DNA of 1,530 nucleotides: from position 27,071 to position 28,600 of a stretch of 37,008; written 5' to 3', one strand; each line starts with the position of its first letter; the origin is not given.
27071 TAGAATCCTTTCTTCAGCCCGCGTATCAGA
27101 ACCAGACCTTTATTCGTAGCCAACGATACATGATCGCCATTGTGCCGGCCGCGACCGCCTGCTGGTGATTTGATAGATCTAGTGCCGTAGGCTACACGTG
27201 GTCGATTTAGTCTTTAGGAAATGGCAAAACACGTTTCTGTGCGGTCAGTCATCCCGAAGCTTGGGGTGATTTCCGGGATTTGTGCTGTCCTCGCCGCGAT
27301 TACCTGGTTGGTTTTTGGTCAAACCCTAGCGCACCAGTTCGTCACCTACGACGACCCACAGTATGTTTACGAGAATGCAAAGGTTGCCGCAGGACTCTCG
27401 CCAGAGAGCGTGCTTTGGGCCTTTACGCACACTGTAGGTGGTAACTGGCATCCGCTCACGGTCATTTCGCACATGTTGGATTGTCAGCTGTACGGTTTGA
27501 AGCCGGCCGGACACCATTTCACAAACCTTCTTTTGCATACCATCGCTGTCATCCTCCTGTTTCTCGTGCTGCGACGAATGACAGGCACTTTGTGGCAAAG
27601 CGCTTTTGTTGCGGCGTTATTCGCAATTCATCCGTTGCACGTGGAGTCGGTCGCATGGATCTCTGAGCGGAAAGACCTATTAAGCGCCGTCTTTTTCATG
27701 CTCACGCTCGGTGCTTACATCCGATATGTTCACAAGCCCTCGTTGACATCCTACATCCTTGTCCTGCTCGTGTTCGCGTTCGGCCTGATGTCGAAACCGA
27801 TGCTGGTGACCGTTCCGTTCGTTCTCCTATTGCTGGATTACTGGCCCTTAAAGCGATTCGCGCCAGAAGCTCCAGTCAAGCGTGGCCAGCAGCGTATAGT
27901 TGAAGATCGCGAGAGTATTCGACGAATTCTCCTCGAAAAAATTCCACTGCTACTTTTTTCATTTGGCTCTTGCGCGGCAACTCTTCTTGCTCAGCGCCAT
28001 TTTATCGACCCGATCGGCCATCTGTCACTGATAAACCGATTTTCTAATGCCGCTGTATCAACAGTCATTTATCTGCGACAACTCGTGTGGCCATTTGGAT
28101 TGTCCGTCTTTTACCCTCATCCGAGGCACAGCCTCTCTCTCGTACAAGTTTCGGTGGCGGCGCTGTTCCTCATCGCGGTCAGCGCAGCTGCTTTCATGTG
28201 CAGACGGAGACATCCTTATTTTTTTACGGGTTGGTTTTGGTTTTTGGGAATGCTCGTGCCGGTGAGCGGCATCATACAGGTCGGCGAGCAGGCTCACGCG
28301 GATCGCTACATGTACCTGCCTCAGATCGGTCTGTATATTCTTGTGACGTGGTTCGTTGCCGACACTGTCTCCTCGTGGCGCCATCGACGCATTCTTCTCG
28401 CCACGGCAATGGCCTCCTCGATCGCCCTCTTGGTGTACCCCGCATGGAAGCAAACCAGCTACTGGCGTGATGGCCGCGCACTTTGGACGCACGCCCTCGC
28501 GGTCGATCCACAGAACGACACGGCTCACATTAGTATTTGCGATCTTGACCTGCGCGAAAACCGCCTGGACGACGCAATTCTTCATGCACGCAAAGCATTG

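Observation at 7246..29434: Dense lipid-linked-sugar / GT-C island with five TMTC-like TPR glycosyltransferase paralogues: a candidate multi-specificity periplasmic glycosylation system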

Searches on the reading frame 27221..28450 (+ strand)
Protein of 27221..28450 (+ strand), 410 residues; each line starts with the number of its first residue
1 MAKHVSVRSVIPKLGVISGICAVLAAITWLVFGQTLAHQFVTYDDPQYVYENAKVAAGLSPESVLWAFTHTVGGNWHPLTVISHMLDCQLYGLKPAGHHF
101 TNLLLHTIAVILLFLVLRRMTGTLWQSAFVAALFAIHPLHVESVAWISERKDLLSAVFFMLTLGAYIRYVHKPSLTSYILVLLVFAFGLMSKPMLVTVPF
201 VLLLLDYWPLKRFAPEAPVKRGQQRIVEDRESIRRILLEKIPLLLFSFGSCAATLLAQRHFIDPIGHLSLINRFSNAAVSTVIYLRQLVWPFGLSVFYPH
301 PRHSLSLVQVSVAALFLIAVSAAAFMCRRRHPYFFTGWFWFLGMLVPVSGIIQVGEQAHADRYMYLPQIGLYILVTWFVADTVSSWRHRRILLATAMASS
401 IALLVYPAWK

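Call 6: search_protein_families(library=pfam, proteins=[window:27221-28450:+], max_evalue=1)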
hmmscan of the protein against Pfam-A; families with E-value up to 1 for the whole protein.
window:27221-28450:+ (410 aa): 1 family
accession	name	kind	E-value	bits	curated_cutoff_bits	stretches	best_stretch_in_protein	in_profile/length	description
PF13231.12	PMT_2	-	1.2e-06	29.2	26.1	1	98-204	24-127/160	Dolichyl-phosphate-mannose-protein mannosyltransferase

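Call 7: search_protein_families(library=ncbifam, proteins=[window:27221-28450:+], max_evalue=0.01)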
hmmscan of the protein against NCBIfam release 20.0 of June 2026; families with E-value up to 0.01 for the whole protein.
window:27221-28450:+ (410 aa): 0 families

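Call 9: search_solved_structures(query=window:27221-28450:+, max_evalue=10, show_alignments=2)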
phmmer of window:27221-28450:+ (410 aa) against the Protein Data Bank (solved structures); distinct sequences matched with E-value up to 10: 2.
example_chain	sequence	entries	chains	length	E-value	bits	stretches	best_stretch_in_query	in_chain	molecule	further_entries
8vym_D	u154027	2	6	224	1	11.8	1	309-352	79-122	1G2 Fab Heavy Chain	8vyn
5c6t_H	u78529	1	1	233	1.1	11.6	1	309-352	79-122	1G2 Fab heavy chain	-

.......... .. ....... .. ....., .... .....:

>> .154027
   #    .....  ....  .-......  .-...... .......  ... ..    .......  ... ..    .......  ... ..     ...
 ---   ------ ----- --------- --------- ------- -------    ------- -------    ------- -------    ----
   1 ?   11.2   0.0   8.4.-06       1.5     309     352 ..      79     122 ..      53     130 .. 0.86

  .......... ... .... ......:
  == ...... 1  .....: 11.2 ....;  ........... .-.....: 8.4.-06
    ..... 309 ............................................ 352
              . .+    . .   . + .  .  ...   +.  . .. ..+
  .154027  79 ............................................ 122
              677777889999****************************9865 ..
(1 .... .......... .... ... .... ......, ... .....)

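Call 10: find_homologous_proteins(query=window:27221-28450:+, max_evalue=0.001)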
Query window:27221-28450:+ (410 aa): 8000 proteins with E <= 0.001 among 8000 candidates; the best 120 are listed.
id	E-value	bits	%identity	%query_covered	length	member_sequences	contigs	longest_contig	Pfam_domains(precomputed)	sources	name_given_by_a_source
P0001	5.5e-240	815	89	100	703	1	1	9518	PF25063.1,PF03704.24,PF13431.13,PF23914.2,PF13414.13,PF13176.13,PF13428.13,PF25064.2,PF13374.13,PF14559.13,PF24575.2,PF00515.35,PF12895.14,PF13424.13,PF21033.5,PF13432.13,PF13181.13,PF07719.24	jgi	jgi:Tfp pilus assembly protein PilF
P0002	3.6e-238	809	89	100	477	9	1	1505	PF13231.13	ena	-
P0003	2.2e-231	786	88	100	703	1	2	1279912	PF25063.1,PF03704.24,PF13431.13,PF23914.2,PF13414.13,PF13176.13,PF13428.13,PF25064.2,PF13374.13,PF07721.21,PF14559.13,PF24575.2,PF13371.13,PF00515.35,PF12895.14,PF13424.13,PF21033.5,PF13432.13,PF13181.13,PF07719.24,PF13174.13,PF13231.13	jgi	jgi:tetratricopeptide (TPR) repeat protein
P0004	3.4e-215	733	81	100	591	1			PF03704.24,PF13431.13,PF13414.13,PF13176.13,PF13428.13,PF25064.2,PF13374.13,PF07721.21,PF14559.13,PF24575.2,PF00515.35,PF13424.13,PF21033.5,PF13432.13,PF13181.13,PF07719.24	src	-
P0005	5.2e-207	706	78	100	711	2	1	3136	PF25063.1,PF03704.24,PF13431.13,PF23914.2,PF13414.13,PF13176.13,PF13428.13,PF13374.13,PF07721.21,PF14559.13,PF24575.2,PF13371.13,PF00515.35,PF12895.14,PF13424.13,PF21033.5,PF13432.13,PF13429.13,PF13181.13,PF14561.13,PF07719.24,PF13174.13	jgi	jgi:protein O-mannosyl-transferase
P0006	5.4e-201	686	74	100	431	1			PF13231.13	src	-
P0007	1.1e-200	685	74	100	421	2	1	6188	PF13231.13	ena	-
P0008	1.3e-199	682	75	100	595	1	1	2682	PF03704.24,PF13431.13,PF23914.2,PF13414.13,PF13176.13,PF13428.13,PF13374.13,PF07721.21,PF14559.13,PF24575.2,PF00515.35,PF13424.13,PF21033.5,PF13432.13,PF13181.13,PF07719.24,PF13174.13,PF13231.13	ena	-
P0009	2.2e-194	665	80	91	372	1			PF13231.13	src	-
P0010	1.6e-193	662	74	100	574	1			PF13431.13,PF13414.13,PF13176.13,PF13428.13,PF13374.13,PF14559.13,PF13371.13,PF00515.35,PF13424.13,PF21033.5,PF13432.13,PF13181.13,PF07719.24,PF13174.13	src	-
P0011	7.5e-185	633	70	100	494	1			-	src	-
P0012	4.9e-175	601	77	85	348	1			PF13231.13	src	-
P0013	7.4e-172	590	86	77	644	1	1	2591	PF25063.1,PF03704.24,PF13431.13,PF23914.2,PF16068.11,PF13414.13,PF13176.13,PF13428.13,PF25064.2,PF13374.13,PF07721.21,PF14559.13,PF24575.2,PF13371.13,PF00515.35,PF12895.14,PF13424.13,PF21033.5,PF13432.13,PF13429.13,PF13181.13,PF07719.24,PF13174.13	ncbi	ncbi:MAG: tetratricopeptide repeat protein, partial [Candidatus Udaeobacter sp.]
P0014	2.1e-168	579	64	100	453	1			PF13231.13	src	-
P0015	2.4e-166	572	68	94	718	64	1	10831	PF13431.13,PF23914.2,PF13414.13,PF13176.13,PF13428.13,PF13374.13,PF07721.21,PF14559.13,PF00515.35,PF12895.14,PF13424.13,PF21033.5,PF13432.13,PF13181.13,PF07719.24,PF13231.13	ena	-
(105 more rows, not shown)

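Call 17: find_encoding_contigs(protein=P0003, flank=10000, max_places=3)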
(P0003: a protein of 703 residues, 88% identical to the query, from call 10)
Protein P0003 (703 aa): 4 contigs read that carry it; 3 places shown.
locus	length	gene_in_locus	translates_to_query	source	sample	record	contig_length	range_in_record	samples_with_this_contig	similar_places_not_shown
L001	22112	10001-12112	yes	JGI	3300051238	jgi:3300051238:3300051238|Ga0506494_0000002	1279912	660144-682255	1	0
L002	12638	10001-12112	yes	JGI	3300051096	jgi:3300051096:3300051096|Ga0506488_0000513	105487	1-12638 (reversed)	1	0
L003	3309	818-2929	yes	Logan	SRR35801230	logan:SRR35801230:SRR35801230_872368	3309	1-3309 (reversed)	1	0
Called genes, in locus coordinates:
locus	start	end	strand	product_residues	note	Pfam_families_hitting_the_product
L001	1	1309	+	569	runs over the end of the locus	PF13231:PMT_2, PF27757:Competence-induced_Ccs4_N (weak)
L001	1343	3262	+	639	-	PF23914:TPR_CcmH_CycH, PF13414:TPR_11, PF13424:TPR_12 (weak), PF13432:TPR_16, PF14559:TPR_19, PF07719:TPR_2 (weak), PF13414:TPR_11 (weak), PF14559:TPR_19, +11 more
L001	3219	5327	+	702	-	PF13424:TPR_12, PF13414:TPR_11, PF13432:TPR_16, PF12895:ANAPC3 (weak), PF13431:TPR_17 (weak), PF00515:TPR_1, PF07719:TPR_2, PF13414:TPR_11, +17 more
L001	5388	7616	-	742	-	PF13414:TPR_11, PF13432:TPR_16, PF14559:TPR_19, PF13414:TPR_11, PF13432:TPR_16, PF00515:TPR_1, PF13424:TPR_12, PF13414:TPR_11, +34 more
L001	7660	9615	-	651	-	PF13432:TPR_16, PF14559:TPR_19, PF00515:TPR_1 (weak), PF13432:TPR_16, PF13414:TPR_11, PF14559:TPR_19, PF13414:TPR_11, PF14559:TPR_19, +19 more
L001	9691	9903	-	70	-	-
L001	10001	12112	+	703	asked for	PF13231:PMT_2 (weak), PF14559:TPR_19 (weak), PF00515:TPR_1 (weak), PF07719:TPR_2 (weak), PF13424:TPR_12, PF21033:RMD1-3 (weak), PF23914:TPR_CcmH_CycH, PF13432:TPR_16, +17 more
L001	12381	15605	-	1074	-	PF07715:Plug, PF00593:TonB_dep_Rec_b-barrel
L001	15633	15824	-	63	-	-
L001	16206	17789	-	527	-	-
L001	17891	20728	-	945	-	PF01564:Spermine_synth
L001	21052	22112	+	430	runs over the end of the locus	PF16980:CitMHS_2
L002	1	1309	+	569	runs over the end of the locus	PF13231:PMT_2, PF27757:Competence-induced_Ccs4_N (weak)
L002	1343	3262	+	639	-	PF23914:TPR_CcmH_CycH, PF13414:TPR_11, PF13424:TPR_12 (weak), PF13432:TPR_16, PF14559:TPR_19, PF07719:TPR_2 (weak), PF13414:TPR_11 (weak), PF14559:TPR_19, +11 more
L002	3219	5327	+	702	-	PF13424:TPR_12, PF13414:TPR_11, PF13432:TPR_16, PF12895:ANAPC3 (weak), PF13431:TPR_17 (weak), PF00515:TPR_1, PF07719:TPR_2, PF13414:TPR_11, +17 more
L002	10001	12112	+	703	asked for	PF13231:PMT_2 (weak), PF14559:TPR_19 (weak), PF00515:TPR_1 (weak), PF07719:TPR_2 (weak), PF13424:TPR_12, PF21033:RMD1-3 (weak), PF23914:TPR_CcmH_CycH, PF13432:TPR_16, +17 more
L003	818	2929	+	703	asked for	PF13231:PMT_2 (weak), PF14559:TPR_19 (weak), PF00515:TPR_1 (weak), PF07719:TPR_2 (weak), PF13424:TPR_12, PF21033:RMD1-3 (weak), PF23914:TPR_CcmH_CycH, PF13432:TPR_16, +17 more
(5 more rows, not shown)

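Call 42: predict_structure(alignment_id=A3)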
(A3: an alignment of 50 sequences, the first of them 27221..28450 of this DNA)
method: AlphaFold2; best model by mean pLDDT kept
length: 410 residues; sequences in the alignment: 50
mean_pLDDT: 76.1   pTM: 0.82
mean pLDDT of the five models: 76.1, 74.1, 72.8, 71.9, 66.8
residues with pLDDT >= 90: 93; 70-90: 185; 50-70: 90; < 50: 42
segments of 3 or more residues with pLDDT < 50: 1-9, 139-143, 219-221, 262-266, 293-302, 354-360
pLDDT, mean of each block of 10 residues (from residue 1): 40 86 94 80 59 85 85 69 89 83 94 93 88 74 63 90 94 93 93 84 87 62 53 84 90 70 52 68 67 46 64 84 88 86 75 46 72 83 70 75 62
secondary structure, 60 per line:
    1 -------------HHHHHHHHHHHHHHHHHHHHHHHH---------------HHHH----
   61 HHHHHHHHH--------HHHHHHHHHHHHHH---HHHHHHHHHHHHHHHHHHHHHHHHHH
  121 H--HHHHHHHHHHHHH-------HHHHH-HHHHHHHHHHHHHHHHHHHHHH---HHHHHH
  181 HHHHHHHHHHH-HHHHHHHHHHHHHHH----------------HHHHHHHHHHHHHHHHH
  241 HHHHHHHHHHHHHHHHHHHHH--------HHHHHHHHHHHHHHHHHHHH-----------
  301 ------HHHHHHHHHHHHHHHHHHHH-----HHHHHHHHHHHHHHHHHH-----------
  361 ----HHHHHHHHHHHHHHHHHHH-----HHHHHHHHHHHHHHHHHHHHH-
elements in order: H14-37 H53-56 H61-69 H78-91 H95-121 H124-136 H144-148 H150-171 H175-191 H193-207 H224-261 H270-289 H307-326 H332-349 H365-383 H389-409

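Call 44: fold_search(model_id=the predicted structure, library=pdb)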
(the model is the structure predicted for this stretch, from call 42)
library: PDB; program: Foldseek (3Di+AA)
matches with E <= 10: 300; with E <= 0.001: 8
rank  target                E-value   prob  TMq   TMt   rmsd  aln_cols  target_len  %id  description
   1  6s7t_A                1.3e-04  1.00  0.51  0.32  14.4       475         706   13  Cryo-EM structure of human oligosaccharyltransferase complex OST-B (released 2019-12-18)
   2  9i5k_A                1.5e-04  1.00  0.56  0.48  12.0       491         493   14  Structure of the Chaetomium thermophilum Pmt4 homodimer (C2 symmetry) (released 2025-12-24)
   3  5gmy_A                3.5e-04  1.00  0.51  0.27  13.9       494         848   13  Crystal structure of the Archaeoglobus fulgidus oligosaccharyltransferase (O29867_ARCFU) tethered with an acceptor pep (released 2017-02-01)
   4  8b6l_I                4.9e-04  1.00  0.49  0.32  14.8       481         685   13  Subtomogram average of the human Sec61-TRAP-OSTA-translocon (released 2022-12-07)
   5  8pn9_A                5.1e-04  1.00  0.49  0.33  13.2       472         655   12  Structure of human oligosaccharyltransferase OST-A complex bound to NGI-1 (released 2024-05-08)
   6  6gxc_A                5.1e-04  1.00  0.49  0.32  10.8       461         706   14  Bacterial oligosaccharyltransferase PglB in complex with an inhibitory peptide and a reactive lipid-linked oligosaccha (released 2018-11-14)
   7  8age_A                6.1e-04  1.00  0.45  0.31  12.9       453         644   12  Structure of yeast oligosaccharylransferase complex with acceptor peptide bound (released 2022-12-07)
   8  8agb_A                8.2e-04  1.00  0.45  0.31  12.7       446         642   12  Structure of yeast oligosaccharylransferase complex with lipid-linked oligosaccharide bound (released 2022-12-07)
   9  5ogl_A                1.0e-03  1.00  0.48  0.30  14.5       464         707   14  Structure of bacterial oligosaccharyltransferase PglB in complex with an acceptor peptide and an lipid-linked oligosac (released 2017-10-25)
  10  9n9j_I                1.2e-03  1.00  0.47  0.30  16.3       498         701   11  Structure of a GRP94 folding intermediate engaged with a CCDC134- and FKBP11-bound secretory translocon (released 2025-11-19)
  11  8agc_A                1.5e-03  1.00  0.45  0.29  14.3       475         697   13  Structure of yeast oligosaccharylransferase complex with lipid-linked oligosaccharide and non-acceptor peptide bound (released 2022-12-07)
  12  3rce_A                2.7e-03  1.00  0.48  0.32  14.8       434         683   14  Bacterial oligosaccharyltransferase PglB (released 2011-06-15)
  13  6p25_A                3.3e-03  1.00  0.38  0.23  10.2       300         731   19  Structure of S. cerevisiae protein O-mannosyltransferase Pmt1-Pmt2 complex bound to the sugar donor and a peptide acce (released 2019-07-10)
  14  9e6i_B                5.7e-03  1.00  0.41  0.25   6.3       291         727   15  Cryo-EM structure of Saccharomyces cerevisiae Pmt4-Ccw5 complex (released 2025-10-15)
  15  9e61_B                6.7e-03  1.00  0.40  0.24   6.1       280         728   15  Cryo-EM structure of Saccharomyces cerevisiae Pmt4 apo form (released 2025-10-15)
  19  5f15                  1.4e-02  1.00  0.44  0.36   9.1       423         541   14  Crystal Structure of ArnT from Cupriavidus metallidurans bound to Undecaprenyl phosphate (released 2016-02-17)
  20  6p25_B                2.3e-02  1.00  0.37  0.24   8.8       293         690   12  Structure of S. cerevisiae protein O-mannosyltransferase Pmt1-Pmt2 complex bound to the sugar donor and a peptide acce (released 2019-07-10)
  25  7zlh_A                7.5e-02  0.99  0.45  0.31  13.0       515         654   10  Cryo-EM structure of C-mannosyltransferase CeDPY19, in apo state, bound to CMT2-Fab and anti-Fab nanobody (released 2023-01-11)
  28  6x0o                  3.6e-01  0.72  0.36  0.17  14.6       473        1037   14  Single-Particle Cryo-EM Structure of Arabinosyltransferase EmbB from Mycobacterium smegmatis (released 2020-06-10)
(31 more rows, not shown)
